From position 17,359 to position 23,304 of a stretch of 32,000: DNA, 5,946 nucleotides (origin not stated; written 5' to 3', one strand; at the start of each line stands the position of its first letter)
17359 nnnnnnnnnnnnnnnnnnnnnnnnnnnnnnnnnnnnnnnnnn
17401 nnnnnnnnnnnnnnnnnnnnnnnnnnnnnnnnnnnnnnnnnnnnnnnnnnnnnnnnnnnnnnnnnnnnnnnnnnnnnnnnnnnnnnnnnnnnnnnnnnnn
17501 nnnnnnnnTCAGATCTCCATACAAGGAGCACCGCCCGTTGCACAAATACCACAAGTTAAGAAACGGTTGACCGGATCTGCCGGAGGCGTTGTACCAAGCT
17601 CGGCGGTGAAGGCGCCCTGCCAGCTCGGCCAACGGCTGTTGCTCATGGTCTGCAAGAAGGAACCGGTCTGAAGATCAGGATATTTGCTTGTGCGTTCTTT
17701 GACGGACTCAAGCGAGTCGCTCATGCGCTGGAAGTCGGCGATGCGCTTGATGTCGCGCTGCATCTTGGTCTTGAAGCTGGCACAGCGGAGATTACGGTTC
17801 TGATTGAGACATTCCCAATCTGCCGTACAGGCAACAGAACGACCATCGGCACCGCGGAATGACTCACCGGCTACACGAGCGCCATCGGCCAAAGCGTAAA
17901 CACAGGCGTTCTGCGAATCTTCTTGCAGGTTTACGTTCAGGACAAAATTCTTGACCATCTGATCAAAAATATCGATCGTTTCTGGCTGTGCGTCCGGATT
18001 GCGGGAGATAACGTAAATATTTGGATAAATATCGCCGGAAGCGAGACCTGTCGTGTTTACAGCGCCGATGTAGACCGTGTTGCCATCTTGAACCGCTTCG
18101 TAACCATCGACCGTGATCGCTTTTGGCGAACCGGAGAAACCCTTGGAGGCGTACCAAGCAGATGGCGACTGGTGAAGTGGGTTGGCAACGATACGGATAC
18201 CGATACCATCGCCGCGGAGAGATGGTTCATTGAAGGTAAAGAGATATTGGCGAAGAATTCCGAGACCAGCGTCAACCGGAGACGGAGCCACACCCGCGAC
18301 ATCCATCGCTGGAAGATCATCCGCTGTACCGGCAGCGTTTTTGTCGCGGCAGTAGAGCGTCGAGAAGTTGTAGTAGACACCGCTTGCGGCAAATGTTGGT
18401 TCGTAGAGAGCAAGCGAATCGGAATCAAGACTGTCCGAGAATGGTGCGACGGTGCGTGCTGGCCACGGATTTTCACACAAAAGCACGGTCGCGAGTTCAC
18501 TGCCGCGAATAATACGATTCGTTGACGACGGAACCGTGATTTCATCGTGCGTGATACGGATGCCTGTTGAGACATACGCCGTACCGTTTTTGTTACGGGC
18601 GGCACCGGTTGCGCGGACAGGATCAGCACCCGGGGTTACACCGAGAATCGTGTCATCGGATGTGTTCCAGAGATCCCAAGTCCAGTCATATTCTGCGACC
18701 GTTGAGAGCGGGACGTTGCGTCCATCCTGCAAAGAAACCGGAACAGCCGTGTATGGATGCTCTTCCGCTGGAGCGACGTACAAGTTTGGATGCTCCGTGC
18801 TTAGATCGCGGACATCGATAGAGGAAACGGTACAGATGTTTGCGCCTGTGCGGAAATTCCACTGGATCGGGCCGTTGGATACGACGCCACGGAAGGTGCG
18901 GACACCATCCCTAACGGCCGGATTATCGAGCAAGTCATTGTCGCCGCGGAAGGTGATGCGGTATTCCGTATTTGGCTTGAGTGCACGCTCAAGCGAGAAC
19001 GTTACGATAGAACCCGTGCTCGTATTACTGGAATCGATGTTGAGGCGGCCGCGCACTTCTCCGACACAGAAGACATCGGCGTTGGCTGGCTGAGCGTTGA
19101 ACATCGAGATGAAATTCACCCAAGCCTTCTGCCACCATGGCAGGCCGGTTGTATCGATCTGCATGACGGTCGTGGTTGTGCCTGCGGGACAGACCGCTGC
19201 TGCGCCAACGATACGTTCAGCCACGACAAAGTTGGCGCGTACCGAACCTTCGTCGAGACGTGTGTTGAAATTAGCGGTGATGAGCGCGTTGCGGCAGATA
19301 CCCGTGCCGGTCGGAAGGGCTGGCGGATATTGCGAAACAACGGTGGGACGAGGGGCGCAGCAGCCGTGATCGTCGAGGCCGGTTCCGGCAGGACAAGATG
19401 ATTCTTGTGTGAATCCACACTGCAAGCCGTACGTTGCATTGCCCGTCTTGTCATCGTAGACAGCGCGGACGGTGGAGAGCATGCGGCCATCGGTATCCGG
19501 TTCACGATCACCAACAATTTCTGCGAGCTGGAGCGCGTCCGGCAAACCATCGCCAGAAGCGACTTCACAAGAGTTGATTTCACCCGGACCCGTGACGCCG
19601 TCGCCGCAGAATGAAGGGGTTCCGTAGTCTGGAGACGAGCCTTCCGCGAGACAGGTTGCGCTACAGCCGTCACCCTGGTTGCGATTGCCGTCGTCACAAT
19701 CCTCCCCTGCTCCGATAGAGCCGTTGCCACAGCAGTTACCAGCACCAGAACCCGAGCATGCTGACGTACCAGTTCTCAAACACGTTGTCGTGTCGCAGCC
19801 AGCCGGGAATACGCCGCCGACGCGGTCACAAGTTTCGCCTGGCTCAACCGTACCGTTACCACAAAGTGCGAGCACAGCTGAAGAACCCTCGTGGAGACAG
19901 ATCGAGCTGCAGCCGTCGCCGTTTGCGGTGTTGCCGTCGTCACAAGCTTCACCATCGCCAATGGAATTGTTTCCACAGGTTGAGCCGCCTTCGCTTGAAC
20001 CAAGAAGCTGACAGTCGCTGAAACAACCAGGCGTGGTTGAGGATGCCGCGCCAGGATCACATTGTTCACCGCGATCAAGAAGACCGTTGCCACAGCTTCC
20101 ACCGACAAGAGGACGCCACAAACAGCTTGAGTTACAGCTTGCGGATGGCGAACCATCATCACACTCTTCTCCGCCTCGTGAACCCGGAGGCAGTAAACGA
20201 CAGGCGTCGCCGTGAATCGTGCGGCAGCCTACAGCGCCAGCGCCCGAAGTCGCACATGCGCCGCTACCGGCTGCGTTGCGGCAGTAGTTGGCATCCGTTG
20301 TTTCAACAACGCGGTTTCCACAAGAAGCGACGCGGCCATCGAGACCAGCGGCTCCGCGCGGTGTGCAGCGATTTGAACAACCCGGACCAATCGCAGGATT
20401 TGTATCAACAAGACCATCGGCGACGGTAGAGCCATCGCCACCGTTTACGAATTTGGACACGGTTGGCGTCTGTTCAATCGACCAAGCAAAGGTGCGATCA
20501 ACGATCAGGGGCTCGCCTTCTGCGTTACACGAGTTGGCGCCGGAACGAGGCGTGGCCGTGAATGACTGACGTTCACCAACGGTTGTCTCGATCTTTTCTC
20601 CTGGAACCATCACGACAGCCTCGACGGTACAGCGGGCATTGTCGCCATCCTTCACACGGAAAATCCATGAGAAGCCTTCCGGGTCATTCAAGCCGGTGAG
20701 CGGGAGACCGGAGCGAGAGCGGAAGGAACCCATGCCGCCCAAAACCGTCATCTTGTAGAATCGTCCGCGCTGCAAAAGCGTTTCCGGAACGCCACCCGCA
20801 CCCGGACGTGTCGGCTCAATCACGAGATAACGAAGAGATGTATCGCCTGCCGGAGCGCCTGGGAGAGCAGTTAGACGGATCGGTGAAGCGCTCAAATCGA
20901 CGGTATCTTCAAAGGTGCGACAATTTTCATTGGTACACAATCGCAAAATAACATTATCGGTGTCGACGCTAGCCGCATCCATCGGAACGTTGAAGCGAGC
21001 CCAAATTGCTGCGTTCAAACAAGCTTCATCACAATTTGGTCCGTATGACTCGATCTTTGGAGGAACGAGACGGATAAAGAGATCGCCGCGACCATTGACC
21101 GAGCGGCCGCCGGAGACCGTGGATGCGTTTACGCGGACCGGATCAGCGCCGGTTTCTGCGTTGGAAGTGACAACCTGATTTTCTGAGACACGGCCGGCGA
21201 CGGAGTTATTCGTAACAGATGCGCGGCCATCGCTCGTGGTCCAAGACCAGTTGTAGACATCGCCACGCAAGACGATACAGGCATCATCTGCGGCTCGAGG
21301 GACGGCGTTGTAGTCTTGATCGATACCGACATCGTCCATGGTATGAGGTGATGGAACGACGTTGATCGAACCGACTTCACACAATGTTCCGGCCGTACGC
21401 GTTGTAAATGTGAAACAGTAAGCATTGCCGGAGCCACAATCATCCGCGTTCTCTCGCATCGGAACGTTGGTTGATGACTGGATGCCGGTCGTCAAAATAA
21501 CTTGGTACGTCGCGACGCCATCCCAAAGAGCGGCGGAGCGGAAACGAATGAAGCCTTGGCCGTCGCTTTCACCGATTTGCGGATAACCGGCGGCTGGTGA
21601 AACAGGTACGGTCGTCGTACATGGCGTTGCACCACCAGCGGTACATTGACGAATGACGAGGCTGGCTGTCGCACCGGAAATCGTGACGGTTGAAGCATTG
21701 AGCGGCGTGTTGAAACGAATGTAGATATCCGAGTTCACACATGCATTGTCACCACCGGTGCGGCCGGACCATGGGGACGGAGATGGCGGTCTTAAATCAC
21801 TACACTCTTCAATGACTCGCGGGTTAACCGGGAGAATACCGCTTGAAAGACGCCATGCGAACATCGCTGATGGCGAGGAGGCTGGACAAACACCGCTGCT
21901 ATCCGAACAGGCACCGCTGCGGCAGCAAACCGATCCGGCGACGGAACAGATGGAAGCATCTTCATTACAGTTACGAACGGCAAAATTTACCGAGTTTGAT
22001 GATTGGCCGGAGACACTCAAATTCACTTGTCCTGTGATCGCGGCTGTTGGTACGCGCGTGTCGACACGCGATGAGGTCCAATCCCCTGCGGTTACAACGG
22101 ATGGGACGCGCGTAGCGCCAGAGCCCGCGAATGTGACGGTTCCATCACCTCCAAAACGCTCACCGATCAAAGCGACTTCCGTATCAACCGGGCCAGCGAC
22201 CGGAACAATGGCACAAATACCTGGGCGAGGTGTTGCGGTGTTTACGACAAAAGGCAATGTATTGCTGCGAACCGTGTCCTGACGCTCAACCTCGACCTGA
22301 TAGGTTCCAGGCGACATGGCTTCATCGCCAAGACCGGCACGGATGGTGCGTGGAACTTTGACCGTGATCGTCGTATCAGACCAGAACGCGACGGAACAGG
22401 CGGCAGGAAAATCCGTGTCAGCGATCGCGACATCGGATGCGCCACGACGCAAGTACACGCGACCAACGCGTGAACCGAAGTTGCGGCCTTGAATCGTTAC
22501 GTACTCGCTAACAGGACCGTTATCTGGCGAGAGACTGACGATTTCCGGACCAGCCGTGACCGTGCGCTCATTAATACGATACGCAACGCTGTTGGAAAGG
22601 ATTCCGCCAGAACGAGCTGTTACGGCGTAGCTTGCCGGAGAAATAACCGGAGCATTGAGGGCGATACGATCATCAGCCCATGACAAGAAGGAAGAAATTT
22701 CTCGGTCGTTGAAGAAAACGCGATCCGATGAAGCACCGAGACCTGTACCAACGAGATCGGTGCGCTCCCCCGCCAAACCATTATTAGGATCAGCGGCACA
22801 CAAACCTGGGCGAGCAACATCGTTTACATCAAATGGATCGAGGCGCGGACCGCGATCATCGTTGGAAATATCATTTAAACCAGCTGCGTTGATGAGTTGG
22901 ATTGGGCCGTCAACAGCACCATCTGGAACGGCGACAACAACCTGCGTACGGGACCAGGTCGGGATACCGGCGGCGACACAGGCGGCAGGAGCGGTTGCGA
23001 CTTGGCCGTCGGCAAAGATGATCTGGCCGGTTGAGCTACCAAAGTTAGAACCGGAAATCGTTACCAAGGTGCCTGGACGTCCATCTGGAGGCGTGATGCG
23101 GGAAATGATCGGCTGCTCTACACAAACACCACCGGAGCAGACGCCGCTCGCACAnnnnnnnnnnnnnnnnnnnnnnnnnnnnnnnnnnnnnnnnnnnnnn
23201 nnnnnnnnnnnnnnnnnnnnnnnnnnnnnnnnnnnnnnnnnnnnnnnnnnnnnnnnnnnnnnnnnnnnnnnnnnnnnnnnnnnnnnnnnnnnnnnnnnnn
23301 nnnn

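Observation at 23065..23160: A single in-frame TAA splits the pilin-like ORF from the 1852-aa ORF; the 29 codons between them are open and complete a domain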

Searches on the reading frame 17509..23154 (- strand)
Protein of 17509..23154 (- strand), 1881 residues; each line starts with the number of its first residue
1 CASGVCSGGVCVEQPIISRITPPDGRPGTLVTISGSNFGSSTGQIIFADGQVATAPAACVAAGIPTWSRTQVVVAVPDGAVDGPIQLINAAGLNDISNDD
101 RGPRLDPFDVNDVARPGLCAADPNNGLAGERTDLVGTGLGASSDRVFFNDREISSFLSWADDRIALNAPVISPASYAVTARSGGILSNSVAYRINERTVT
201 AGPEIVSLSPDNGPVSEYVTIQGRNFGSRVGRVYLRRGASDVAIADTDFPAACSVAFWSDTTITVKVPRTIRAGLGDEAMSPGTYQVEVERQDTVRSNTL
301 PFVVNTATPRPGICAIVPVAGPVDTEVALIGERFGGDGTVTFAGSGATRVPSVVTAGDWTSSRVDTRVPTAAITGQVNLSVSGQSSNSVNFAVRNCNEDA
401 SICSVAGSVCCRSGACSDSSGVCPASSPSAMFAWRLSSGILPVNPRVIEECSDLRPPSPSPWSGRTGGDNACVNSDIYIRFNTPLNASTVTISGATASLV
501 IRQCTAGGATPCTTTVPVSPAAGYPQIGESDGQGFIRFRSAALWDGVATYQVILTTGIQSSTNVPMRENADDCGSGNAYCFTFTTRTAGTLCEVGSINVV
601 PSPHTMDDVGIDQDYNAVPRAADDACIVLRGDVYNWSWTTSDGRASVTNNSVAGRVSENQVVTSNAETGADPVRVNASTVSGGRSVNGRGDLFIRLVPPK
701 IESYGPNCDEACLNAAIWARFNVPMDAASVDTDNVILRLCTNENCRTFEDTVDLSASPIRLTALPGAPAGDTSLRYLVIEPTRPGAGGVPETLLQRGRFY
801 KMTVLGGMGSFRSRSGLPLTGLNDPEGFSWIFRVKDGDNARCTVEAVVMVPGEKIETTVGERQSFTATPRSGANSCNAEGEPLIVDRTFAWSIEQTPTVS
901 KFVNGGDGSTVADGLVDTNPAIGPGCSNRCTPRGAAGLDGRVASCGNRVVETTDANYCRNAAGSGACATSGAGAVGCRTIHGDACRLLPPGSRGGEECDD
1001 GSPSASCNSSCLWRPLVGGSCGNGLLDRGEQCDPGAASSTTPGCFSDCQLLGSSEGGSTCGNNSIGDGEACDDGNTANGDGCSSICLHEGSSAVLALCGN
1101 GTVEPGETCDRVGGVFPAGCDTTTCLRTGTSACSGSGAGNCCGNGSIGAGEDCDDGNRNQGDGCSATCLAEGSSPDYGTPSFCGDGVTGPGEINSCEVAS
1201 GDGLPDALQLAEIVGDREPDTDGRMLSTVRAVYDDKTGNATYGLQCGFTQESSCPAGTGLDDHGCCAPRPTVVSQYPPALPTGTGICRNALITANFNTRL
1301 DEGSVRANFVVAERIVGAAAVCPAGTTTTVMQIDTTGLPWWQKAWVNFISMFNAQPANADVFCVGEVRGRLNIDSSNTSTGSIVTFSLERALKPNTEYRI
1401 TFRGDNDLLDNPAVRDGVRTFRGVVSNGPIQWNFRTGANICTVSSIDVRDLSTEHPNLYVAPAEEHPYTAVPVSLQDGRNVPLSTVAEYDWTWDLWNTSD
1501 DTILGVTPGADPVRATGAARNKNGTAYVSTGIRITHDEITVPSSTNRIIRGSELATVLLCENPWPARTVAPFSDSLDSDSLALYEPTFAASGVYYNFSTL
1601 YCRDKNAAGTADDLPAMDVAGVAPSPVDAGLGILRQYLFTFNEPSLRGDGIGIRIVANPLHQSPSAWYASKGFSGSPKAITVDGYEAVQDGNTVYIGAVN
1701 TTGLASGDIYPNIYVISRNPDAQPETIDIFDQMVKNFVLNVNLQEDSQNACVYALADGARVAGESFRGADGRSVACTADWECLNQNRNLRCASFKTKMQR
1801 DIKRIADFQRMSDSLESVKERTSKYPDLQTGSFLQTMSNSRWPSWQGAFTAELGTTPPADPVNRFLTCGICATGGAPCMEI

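Call 5: search_protein_families(library=pfam, proteins=[window:17509-23154:-], max_evalue=0.01)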
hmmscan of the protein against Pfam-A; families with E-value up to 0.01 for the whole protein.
window:17509-23154:- (1881 aa): 3 families
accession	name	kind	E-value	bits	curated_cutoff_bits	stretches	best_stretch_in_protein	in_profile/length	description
PF01833.30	TIG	-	4.3e-20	71.9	20.9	2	15-86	1-65/84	IPT/TIG domain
PF13205.12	Big_5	-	9.7e-14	52.4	23.6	1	1353-1412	34-94/105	Bacterial Ig-like domain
PF13948.11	DUF4215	-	4.1e-06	27.4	27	1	1058-1086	19-46/47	Domain of unknown function (DUF4215)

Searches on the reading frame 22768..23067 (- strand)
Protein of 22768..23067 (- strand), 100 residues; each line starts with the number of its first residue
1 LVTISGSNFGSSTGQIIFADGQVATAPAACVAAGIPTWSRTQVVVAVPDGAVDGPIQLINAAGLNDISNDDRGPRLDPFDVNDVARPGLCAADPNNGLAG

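Call 53: search_protein_families(library=pfam, proteins=[window:22768-23067:-], max_evalue=0.01)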
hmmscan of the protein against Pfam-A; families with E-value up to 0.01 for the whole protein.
window:22768-23067:- (100 aa): 1 family
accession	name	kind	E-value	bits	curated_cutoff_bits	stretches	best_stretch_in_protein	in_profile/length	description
PF01833.30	TIG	-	0.0012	19.3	20.9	1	2-58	19-68/84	IPT/TIG domain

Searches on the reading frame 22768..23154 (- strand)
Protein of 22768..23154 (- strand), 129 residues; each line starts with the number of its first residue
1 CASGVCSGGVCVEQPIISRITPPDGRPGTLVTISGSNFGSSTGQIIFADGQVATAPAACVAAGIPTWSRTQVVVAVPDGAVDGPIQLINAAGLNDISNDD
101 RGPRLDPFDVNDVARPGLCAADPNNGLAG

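Call 53: search_protein_families(library=pfam, proteins=[window:22768-23154:-], max_evalue=0.01)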
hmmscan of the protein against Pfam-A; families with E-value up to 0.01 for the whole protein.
window:22768-23154:- (129 aa): 1 family
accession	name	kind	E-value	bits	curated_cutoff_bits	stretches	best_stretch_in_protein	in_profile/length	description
PF01833.30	TIG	-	5e-09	36.5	20.9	1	15-87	1-68/84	IPT/TIG domain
